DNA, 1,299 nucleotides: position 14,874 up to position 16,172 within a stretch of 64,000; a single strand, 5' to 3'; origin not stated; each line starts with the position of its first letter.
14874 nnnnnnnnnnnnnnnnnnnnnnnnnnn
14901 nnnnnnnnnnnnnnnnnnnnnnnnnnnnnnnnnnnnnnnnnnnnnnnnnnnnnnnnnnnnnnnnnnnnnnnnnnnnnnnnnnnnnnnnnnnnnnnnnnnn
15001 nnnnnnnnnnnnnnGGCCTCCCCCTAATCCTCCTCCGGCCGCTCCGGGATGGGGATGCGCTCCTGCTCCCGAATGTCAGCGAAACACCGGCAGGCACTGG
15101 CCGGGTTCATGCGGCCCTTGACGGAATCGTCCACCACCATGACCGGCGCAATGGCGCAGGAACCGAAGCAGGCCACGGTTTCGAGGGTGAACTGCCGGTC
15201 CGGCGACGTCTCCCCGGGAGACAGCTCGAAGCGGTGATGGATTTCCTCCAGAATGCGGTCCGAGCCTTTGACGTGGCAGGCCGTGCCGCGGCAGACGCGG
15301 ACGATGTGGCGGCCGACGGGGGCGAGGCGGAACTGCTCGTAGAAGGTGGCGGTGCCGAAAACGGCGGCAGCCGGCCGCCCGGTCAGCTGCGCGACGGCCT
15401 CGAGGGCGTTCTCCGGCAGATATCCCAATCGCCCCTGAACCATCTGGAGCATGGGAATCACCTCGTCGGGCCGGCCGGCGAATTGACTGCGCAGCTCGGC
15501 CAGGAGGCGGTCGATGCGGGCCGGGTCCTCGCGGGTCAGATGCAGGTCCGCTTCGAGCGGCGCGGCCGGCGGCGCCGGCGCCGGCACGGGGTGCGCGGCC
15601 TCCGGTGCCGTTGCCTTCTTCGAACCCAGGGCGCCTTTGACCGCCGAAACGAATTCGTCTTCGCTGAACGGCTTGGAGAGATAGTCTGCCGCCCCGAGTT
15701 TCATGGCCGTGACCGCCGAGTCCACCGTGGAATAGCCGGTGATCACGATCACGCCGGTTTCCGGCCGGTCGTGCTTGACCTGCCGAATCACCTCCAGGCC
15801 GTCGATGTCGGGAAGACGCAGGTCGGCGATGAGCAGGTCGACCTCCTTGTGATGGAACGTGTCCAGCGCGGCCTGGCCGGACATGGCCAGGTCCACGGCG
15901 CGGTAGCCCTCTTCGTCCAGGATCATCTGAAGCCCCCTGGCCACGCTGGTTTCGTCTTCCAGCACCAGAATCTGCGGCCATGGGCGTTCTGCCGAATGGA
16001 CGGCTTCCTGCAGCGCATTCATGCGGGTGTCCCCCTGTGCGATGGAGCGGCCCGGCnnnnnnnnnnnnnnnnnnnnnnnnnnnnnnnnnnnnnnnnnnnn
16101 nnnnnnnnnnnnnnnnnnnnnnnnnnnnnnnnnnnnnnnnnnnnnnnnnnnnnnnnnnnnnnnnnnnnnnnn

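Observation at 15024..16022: Receiver (REC) domain covalently fused to the NuoE/HydC-type 2Fe-2S subunit of a soluble formate dehydrogenase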

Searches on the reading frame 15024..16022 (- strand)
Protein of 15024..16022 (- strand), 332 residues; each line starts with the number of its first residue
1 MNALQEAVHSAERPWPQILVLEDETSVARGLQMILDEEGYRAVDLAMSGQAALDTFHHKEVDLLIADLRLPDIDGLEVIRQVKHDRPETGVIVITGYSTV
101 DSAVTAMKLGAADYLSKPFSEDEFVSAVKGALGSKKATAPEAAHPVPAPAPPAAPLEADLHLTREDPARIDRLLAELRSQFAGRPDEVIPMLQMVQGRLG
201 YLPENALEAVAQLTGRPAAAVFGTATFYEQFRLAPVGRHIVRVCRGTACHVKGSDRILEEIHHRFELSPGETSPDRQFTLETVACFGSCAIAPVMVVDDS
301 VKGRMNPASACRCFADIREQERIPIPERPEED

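Call 3: search_protein_families(library=pfam, proteins=[window:15024-16022:-], max_evalue=0.01)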
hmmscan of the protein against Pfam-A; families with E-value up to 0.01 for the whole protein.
window:15024-16022:- (332 aa): 3 families
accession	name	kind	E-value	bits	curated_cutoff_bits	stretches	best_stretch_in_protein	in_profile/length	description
PF01257.25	2Fe-2S_thioredx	-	1.6e-43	148.5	24.8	1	179-313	6-140/145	Thioredoxin-like [2Fe-2S] ferredoxin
PF00072.30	Response_reg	-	1.1e-29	103.3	30.2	1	18-129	1-111/111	Response regulator receiver domain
PF23198.2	PDE8A_N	-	0.00016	22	29.6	1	17-95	12-90/147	PDE8A-like, N-terminal domain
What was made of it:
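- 15624..15974 (-): Receiver domain (residues 17-133); phospho-acceptor Asp67 codon at 15822-15824. PF00072 matches at full length (call 3).
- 15063..15524 (-): NuoE/HydC/BfuC thioredoxin-like [2Fe-2S] domain (residues 167-320); Cys244, 249, 285, 289. PF01257 is present (call 3).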

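Call 4: search_protein_families(library=ncbifam, proteins=[window:15024-16022:-], max_evalue=0.001)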
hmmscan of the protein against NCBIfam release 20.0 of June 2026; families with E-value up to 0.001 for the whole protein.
window:15024-16022:- (332 aa): 112 families (the best 25 are shown)
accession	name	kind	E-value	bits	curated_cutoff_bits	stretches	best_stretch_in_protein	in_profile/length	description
NF005722.0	PRK07539.1-2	equivalog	7.6e-40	136.5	141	1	180-310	19-149/157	NADH-quinone oxidoreductase subunit NuoE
NF005747.0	PRK07571.1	equivalog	8.8e-39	132.9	224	1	179-315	30-166/173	bidirectional hydrogenase complex protein HoxE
NF004638.0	PRK05988.1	equivalog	4.7e-35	120.7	198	1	166-315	10-155/159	formate dehydrogenase subunit gamma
TIGR01958.1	nuoE_fam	subfamily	1.1e-33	116.4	142.4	1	186-309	16-139/148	NADH-quinone oxidoreductase subunit NuoE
NF005721.0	PRK07539.1-1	equivalog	2e-28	99.5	308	1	185-322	45-182/292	NADH-quinone oxidoreductase subunit NuoE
NF005725.0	PRK07539.1-5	equivalog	1e-27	97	220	1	167-305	22-159/174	NADH-quinone oxidoreductase subunit NuoE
NF006900.1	PRK09390.1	equivalog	1.3e-26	93.4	255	1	17-142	6-130/203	response regulator FixJ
TIGR01818.1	ntrC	equivalog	8.3e-25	87.5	558.6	1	18-141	1-123/463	nitrogen regulation protein NR(I)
NF005724.0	PRK07539.1-4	equivalog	5.4e-24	85.3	280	1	187-300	41-155/240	NADH-quinone oxidoreductase subunit NuoE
NF053512.1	nitric_RR_NosR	exception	1.3e-23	83.7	400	1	18-137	1-120/422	response regulator c-di-GMP phosphodiesterase, NosR family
NF005723.0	PRK07539.1-3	equivalog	1.5e-22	80.1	226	1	168-299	8-137/158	NADH-quinone oxidoreductase subunit NuoE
NF045991.1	RespRegCtrARhodob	equivalog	1.6e-22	80.4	350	1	18-133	3-117/224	response regulator transcription factor CtrA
NF008296.0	PRK11083.1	equivalog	2.1e-22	79.7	273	1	16-138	4-124/228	two-component system response regulator CreB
NF033791.1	ActR_PrrA_rreg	equivalog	3.2e-22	79.3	250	1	18-141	4-125/173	ActR/PrrA/RegA family redox response regulator transcription factor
NF045505.1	RR_RssB_Pseudo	equivalog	6.2e-22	78.2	700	1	17-121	7-110/394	two-component system response regulator RssB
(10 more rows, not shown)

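Call 5: find_homologous_proteins(query=window:15024-16022:-, max_evalue=0.00001)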
Query window:15024-16022:- (332 aa): 1453 proteins with E <= 0.00001 among 8000 candidates; the best 120 are listed.
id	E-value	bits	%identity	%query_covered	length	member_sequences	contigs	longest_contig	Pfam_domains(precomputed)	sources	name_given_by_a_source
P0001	3.4e-206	702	95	100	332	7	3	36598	PF01257.26,PF00072.31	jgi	jgi:NADH-quinone oxidoreductase subunit E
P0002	2.0e-197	673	92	100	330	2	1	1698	PF01257.26,PF00072.31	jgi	jgi:NADH-quinone oxidoreductase subunit E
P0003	5.5e-178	609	81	100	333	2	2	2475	PF01257.26,PF00072.31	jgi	jgi:NADH-quinone oxidoreductase subunit E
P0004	9.6e-177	605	82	99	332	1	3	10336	PF01257.26,PF00072.31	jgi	jgi:NADH:ubiquinone oxidoreductase subunit E/CheY-like chemotaxis protein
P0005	1.5e-176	605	83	99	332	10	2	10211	PF01257.26,PF00072.31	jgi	jgi:NADH-quinone oxidoreductase subunit E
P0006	1.5e-176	605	82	100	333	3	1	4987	PF01257.26,PF00072.31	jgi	jgi:NADH-quinone oxidoreductase subunit E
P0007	7.0e-175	599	81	100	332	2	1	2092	PF01257.26,PF00072.31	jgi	-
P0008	5.2e-173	593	82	98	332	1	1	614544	PF01257.26,PF00072.31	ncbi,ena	-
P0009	1.6e-171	588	80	100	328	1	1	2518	PF01257.26,PF00072.31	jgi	-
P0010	2.2e-171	588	80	100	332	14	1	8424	PF01257.26,PF00072.31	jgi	jgi:NADH:ubiquinone oxidoreductase subunit E/ActR/RegA family two-component response regulator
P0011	6.9e-171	586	80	100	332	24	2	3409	PF01257.26,PF00072.31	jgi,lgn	-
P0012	1.6e-170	585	82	97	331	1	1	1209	PF01257.26,PF00072.31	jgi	jgi:NADH-quinone oxidoreductase subunit E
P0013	6.2e-170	583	82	97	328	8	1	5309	PF01257.26,PF00072.31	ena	-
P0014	1.7e-169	581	82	97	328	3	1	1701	PF01257.26,PF00072.31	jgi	-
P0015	3.0e-168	577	79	98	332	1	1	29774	PF01257.26,PF00072.31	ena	-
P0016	5.4e-168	576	80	100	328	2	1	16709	PF01257.26,PF00072.31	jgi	jgi:NADH:ubiquinone oxidoreductase subunit E/ActR/RegA family two-component response regulator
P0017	6.1e-166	570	78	100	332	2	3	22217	PF01257.26,PF00072.31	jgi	jgi:NADH-quinone oxidoreductase subunit E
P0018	4.1e-161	554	77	100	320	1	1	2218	PF01257.26,PF00072.31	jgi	jgi:NADH:ubiquinone oxidoreductase subunit E/CheY-like chemotaxis protein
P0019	2.3e-160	551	76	100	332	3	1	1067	PF01257.26,PF00072.31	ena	-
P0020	8.3e-146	504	73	97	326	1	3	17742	PF01257.26,PF00072.31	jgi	jgi:NADH:ubiquinone oxidoreductase subunit E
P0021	4.2e-145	501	72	97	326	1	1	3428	PF01257.26,PF00072.31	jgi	jgi:NADH-quinone oxidoreductase subunit E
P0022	3.6e-139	482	70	97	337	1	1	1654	PF01257.26,PF00072.31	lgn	-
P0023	4.9e-139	481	69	100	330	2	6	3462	PF01257.26,PF00072.31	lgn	-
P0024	5.1e-138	478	65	100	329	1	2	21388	PF01257.26,PF00072.31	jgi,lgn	jgi:NADH-quinone oxidoreductase subunit E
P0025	1.4e-135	470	70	96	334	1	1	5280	PF01257.26,PF00072.31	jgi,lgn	jgi:NADH-quinone oxidoreductase subunit E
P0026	4.3e-124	432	63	97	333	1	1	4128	PF01257.26,PF00072.31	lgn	-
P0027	1.1e-123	431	62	96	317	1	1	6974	PF01257.26,PF00072.31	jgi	jgi:NADH-quinone oxidoreductase subunit E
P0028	1.5e-122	427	63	93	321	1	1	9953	PF01257.26,PF00072.31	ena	-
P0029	2.8e-122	426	64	93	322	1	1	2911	PF01257.26,PF23198.2,PF00072.31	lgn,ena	-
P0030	9.3e-122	425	61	97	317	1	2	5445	PF01257.26,PF00072.31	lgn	-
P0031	9.3e-121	421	63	93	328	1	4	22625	PF01257.26,PF00072.31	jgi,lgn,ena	-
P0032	9.5e-120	418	62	96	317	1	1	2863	PF01257.26,PF00072.31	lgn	-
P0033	5.0e-119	416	61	98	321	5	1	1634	PF01257.26,PF23198.2,PF00072.31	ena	-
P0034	5.6e-119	415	61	97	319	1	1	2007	PF01257.26,PF00072.31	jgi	jgi:NADH-quinone oxidoreductase subunit E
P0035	2.2e-118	413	62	92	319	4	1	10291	PF01257.26,PF00072.31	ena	-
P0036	2.5e-118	413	60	98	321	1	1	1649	PF01257.26,PF23198.2,PF00072.31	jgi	jgi:NADH:ubiquinone oxidoreductase subunit E/CheY-like chemotaxis protein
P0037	3.2e-118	413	63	93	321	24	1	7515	PF01257.26,PF23198.2,PF00072.31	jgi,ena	-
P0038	4.0e-118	413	60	97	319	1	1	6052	PF01257.26,PF00072.31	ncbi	-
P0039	4.5e-118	412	60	98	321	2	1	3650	PF01257.26,PF00072.31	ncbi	-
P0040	8.1e-118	412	63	93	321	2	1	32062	PF01257.26,PF00072.31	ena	-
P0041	1.8e-117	411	60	97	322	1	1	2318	PF01257.26,PF00072.31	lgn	-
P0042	2.3e-117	410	63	93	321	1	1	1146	PF01257.26,PF23198.2,PF00072.31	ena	-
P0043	1.4e-116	408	59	99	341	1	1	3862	PF01257.26,PF23198.2,PF00072.31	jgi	jgi:NADH:ubiquinone oxidoreductase subunit E/ActR/RegA family two-component response regulator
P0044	7.9e-116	405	62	93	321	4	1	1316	PF01257.26,PF23198.2,PF00072.31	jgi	-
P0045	1.6e-115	404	60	93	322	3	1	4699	PF01257.26,PF00072.31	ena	-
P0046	7.6e-115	402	61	93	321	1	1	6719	PF01257.26,PF00072.31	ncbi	-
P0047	9.0e-115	402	58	100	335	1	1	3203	PF01257.26,PF23198.2,PF00072.31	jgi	jgi:NADH-quinone oxidoreductase subunit E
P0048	9.1e-115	402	57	100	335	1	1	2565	PF01257.26,PF00072.31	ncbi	-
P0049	1.3e-114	401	61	93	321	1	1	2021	PF01257.26,PF00072.31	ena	-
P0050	1.5e-114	401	61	95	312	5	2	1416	PF01257.26,PF23198.2,PF00072.31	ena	-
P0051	1.9e-114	401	61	95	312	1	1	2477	PF01257.26,PF23198.2,PF00072.31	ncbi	-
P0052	1.9e-114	401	61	95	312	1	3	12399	PF01257.26,PF23198.2,PF00072.31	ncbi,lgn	-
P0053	3.2e-114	400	58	96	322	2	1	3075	PF01257.26,PF00072.31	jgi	jgi:NADH-quinone oxidoreductase subunit E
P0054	3.6e-114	400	61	95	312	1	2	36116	PF01257.26,PF23198.2,PF00072.31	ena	-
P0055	3.7e-114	400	61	95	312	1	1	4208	PF01257.26,PF23198.2,PF00072.31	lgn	-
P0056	4.0e-114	399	61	93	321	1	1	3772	PF01257.26,PF23198.2,PF00072.31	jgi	-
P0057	4.3e-114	399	64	87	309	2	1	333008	PF01257.26,PF00072.31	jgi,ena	-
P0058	7.6e-114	399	60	96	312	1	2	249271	PF01257.26,PF00072.31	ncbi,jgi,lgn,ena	jgi:NADH:ubiquinone oxidoreductase subunit E/CheY-like chemotaxis protein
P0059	1.4e-113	398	59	96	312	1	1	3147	PF01257.26,PF23198.2,PF00072.31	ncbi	-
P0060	2.1e-113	397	58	96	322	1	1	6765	PF01257.26,PF00072.31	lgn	-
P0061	3.2e-113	397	61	92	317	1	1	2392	PF01257.26,PF00072.31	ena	-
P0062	5.3e-113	396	58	96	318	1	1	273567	PF01257.26,PF00072.31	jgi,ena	jgi:NADH-quinone oxidoreductase subunit E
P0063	7.0e-113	395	60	94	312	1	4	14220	PF01257.26,PF23198.2,PF00072.31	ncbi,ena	-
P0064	7.4e-113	395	60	94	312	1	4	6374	PF01257.26,PF23198.2,PF00072.31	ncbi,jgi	ncbi:MAG: NADH-quinone oxidoreductase subunit NuoE [Desulfofustis sp.]|jgi:NADH:ubiquinone oxidoredu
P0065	7.6e-113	395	60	94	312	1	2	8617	PF01257.26,PF23198.2,PF00072.31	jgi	jgi:NADH:ubiquinone oxidoreductase subunit E/CheY-like chemotaxis protein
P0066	8.0e-113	395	57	96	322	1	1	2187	PF01257.26,PF00072.31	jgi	jgi:NADH-quinone oxidoreductase subunit E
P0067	1.2e-112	395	57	96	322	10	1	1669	PF01257.26,PF00072.31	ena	-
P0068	1.3e-112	395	56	96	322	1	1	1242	PF01257.26,PF00072.31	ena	-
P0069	1.3e-112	394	61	92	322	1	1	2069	PF01257.26,PF00072.31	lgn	-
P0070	2.2e-112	394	60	96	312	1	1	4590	PF01257.26,PF00072.31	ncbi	-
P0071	2.3e-112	394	58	96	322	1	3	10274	PF01257.26,PF00072.31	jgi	jgi:NADH-quinone oxidoreductase subunit E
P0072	5.7e-112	392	60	97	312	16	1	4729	PF01257.26,PF00072.31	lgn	-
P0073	7.5e-112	392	59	95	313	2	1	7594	PF01257.26,PF23198.2,PF00072.31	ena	-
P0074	1.3e-111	391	61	92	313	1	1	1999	PF01257.26,PF00072.31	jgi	jgi:NADH:ubiquinone oxidoreductase subunit E/CheY-like chemotaxis protein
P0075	1.5e-111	391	58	95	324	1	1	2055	PF01257.26,PF00072.31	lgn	-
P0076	1.6e-111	391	56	96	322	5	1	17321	PF01257.26,PF00072.31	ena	-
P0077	2.5e-111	390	58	98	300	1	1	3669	PF01257.26,PF00072.31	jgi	jgi:NADH-quinone oxidoreductase subunit E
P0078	2.9e-111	390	60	93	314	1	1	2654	PF01257.26,PF00072.31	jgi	-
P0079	4.0e-111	390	58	96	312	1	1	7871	PF01257.26,PF23198.2,PF00072.31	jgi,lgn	-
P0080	5.6e-111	389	59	94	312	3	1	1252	PF01257.26,PF23198.2,PF00072.31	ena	-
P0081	9.6e-111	388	56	97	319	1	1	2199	PF01257.26,PF00072.31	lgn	-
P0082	1.7e-110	388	57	98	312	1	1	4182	PF01257.26,PF23198.2,PF00072.31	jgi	jgi:NADH:ubiquinone oxidoreductase subunit E/CheY-like chemotaxis protein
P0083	6.2e-110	386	58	92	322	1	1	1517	PF01257.26,PF00072.31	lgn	-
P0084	6.3e-110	386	59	96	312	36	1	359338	PF01257.26,PF23198.2,PF00072.31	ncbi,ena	-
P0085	7.4e-110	385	58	96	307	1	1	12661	PF01257.26,PF23198.2,PF00072.31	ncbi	-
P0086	1.1e-109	385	59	95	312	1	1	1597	PF01257.26,PF23198.2,PF00072.31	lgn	-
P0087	1.2e-109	385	59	92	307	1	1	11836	PF01257.26,PF00072.31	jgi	jgi:NADH-quinone oxidoreductase subunit E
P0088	1.2e-109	385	61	90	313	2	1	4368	PF01257.26,PF00072.31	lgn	-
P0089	1.4e-109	385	59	96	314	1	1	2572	PF01257.26,PF00072.31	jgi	-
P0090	1.5e-109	384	59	91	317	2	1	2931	PF01257.26,PF00072.31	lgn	-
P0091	1.5e-109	384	55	96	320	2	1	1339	PF01257.26,PF00072.31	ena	-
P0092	1.7e-109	384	58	96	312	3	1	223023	PF01257.26,PF23198.2,PF00072.31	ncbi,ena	-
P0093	8.3e-109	382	60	91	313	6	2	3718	PF01257.26,PF23198.2,PF00072.31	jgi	jgi:NADH-quinone oxidoreductase subunit E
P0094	8.3e-109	382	56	97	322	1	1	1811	PF01257.26,PF00072.31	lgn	-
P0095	8.5e-109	382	57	96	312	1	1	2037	PF01257.26,PF23198.2,PF00072.31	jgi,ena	-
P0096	9.3e-109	382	61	91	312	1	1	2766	PF01257.26,PF00072.31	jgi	-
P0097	1.1e-108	382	58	95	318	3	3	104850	PF01257.26,PF00072.31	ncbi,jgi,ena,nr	ncbi:MAG: NADH-quinone oxidoreductase subunit NuoE [Desulfofustis sp.]|jgi:NADH-quinone oxidoreducta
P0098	1.3e-108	381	55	98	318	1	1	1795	PF01257.26,PF00072.31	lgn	-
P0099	1.5e-108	381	57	98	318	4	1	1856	PF01257.26,PF00072.31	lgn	-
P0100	2.6e-108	380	58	95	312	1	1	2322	PF01257.26,PF23198.2,PF00072.31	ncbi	-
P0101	2.8e-108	380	56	96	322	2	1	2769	PF01257.26,PF00072.31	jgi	-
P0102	4.3e-108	380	56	96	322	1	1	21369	PF01257.26,PF00072.31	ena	-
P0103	9.2e-108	379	55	96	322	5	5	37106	PF01257.26,PF00072.31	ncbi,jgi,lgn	-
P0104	1.9e-107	378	63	86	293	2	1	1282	PF01257.26,PF00072.31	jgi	jgi:NADH-quinone oxidoreductase subunit E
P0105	2.7e-107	377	57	96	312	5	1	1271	PF01257.26,PF00072.31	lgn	-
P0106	2.7e-107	377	62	86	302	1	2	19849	PF01257.26,PF00072.31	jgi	jgi:NADH-quinone oxidoreductase subunit E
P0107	2.7e-107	377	57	96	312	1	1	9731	PF01257.26,PF23198.2,PF00072.31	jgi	-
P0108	3.7e-106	373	56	94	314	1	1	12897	PF01257.26,PF00072.31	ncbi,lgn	-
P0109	5.5e-106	373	57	96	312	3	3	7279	PF01257.26,PF23198.2,PF00072.31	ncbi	-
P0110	5.3e-105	370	58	95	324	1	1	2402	PF01257.26,PF00072.31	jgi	jgi:NADH-quinone oxidoreductase subunit E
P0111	1.3e-104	368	57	96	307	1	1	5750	PF01257.26,PF23198.2,PF00072.31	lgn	-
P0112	3.4e-104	367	56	96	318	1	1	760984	PF01257.26,PF00072.31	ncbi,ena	-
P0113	3.5e-104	367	57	96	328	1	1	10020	PF01257.26,PF00072.31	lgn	-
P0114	9.4e-104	365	53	96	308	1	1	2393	PF01257.26,PF00072.31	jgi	-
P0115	1.8e-103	364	53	97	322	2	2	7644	PF01257.26,PF00072.31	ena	-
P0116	2.2e-101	358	56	90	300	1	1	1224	PF01257.26,PF00072.31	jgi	jgi:NADH-quinone oxidoreductase subunit E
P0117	1.1e-100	355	54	96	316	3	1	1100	PF01257.26,PF00072.31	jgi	jgi:NADH-quinone oxidoreductase subunit E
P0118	1.7e-99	351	55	95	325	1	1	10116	PF01257.26,PF00072.31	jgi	jgi:NADH-quinone oxidoreductase subunit E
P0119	1.8e-98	348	56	86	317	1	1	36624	PF01257.26,PF00072.31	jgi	jgi:NADH-quinone oxidoreductase subunit E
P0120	2.3e-93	331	57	82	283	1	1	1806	PF01257.26,PF00072.31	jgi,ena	-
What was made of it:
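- Checked: The fusion cannot be a frameshift artefact, because the best 120 database homologues from independent assemblies all carry both domains (call 5).
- The best 120 homologues all carry both domains (call 5). The same architecture appears in the best 120 homologues, each representing a cluster at 90% identity, from many independent assemblies (call 5).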

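Call 8: find_related_loci(query=window:15024-16022:-, collection=genome_contigs, flank=10000)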
Query window:15024-16022:- (332 aa) in genome_contigs; peptide patterns used: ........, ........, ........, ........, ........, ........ (x = any residue, [..] = any of these).
165 stretches matched a pattern; 21 encode a relative of the query (tblastn E <= 1e-3); 21 distinct loci.
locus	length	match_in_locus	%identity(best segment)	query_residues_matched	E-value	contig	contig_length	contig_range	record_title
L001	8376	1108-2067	93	1-320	0e+0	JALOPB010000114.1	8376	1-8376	MAG: Desulfobacterales bacterium isolate Prado118 scaffold_16653, whole genome shotgun sequence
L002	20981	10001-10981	82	1-327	3e-180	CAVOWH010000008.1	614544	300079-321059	MAG: uncultured delta proteobacterium isolate MFD00032.bin.1.90 genome assembly, contig: contig_24504, whole genome shot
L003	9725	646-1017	52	17-141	1e-36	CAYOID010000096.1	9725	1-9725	MAG TPA_asm: uncultured Desulfohalobiaceae bacterium isolate SRP141376_co2_132 genome assembly, contig: NODE_13002_lengt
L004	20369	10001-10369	31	17-140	1e-17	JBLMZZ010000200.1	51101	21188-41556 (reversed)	MAG: Omnitrophica WOR_2 bacterium isolate MAG190 PRJNA951521_bin48_renamed_199, whole genome shotgun sequence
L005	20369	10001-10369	33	17-141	3e-15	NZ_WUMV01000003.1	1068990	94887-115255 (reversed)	Stappia sediminis strain BGMRC 2046 Scaffold2_1, whole genome shotgun sequence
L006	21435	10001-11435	30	16-144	9e-14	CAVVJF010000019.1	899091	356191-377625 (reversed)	MAG: uncultured Candidatus Rokubacteria bacterium isolate MFD04850.bin.2.326 genome assembly, contig: contig_35840, whol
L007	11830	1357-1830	33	136-307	5e-21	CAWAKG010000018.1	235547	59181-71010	MAG: uncultured Acidobacteriaceae bacterium isolate MFD02579.bin.1.16 genome assembly, contig: contig_26796, whole genom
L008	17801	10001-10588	30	17-193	2e-12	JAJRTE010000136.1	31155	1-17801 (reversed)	MAG: Myxococcota bacterium isolate Dive96_bin1.27 k141_2392942, whole genome shotgun sequence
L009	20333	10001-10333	33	19-133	1e-12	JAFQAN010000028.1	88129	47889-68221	MAG: Alistipes sp. isolate RGIG1643 Goat_Cecum-1__c1156, whole genome shotgun sequence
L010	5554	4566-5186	24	17-232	2e-12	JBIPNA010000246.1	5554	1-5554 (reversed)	MAG: Catalimonadaceae bacterium isolate ME2017-08-18_3300034012_group7_bin14 Rohwer_bin617_scaffold_14783_c1, whole geno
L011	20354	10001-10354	33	16-132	2e-12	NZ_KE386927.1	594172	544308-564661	Azospirillum halopraeferens DSM 3675 G472DRAFT_scaffold00002.2, whole genome shotgun sequence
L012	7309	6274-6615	34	17-128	7e-12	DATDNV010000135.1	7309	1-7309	MAG TPA_asm: Thermoanaerobaculia bacterium isolate SMAG_U446 k141_424909, whole genome shotgun sequence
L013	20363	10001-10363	34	17-136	9e-11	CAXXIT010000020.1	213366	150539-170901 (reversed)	MAG: Syntrophorhabdaceae bacterium isolate a2fc0c35-b21d-4ceb-a18a-9bd9a3ac14a8 genome assembly, contig: contig_20, whol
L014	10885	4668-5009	29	17-129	1e-9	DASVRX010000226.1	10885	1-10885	MAG TPA_asm: Pedobacter sp. isolate SMAG_U3247 k141_725940, whole genome shotgun sequence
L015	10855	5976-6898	28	11-177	1e-9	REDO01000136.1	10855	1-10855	MAG: Salinarimonadaceae bacterium isolate GEM2.Bin33 NODE_8792_length_10855_cov_104.084, whole genome shotgun sequence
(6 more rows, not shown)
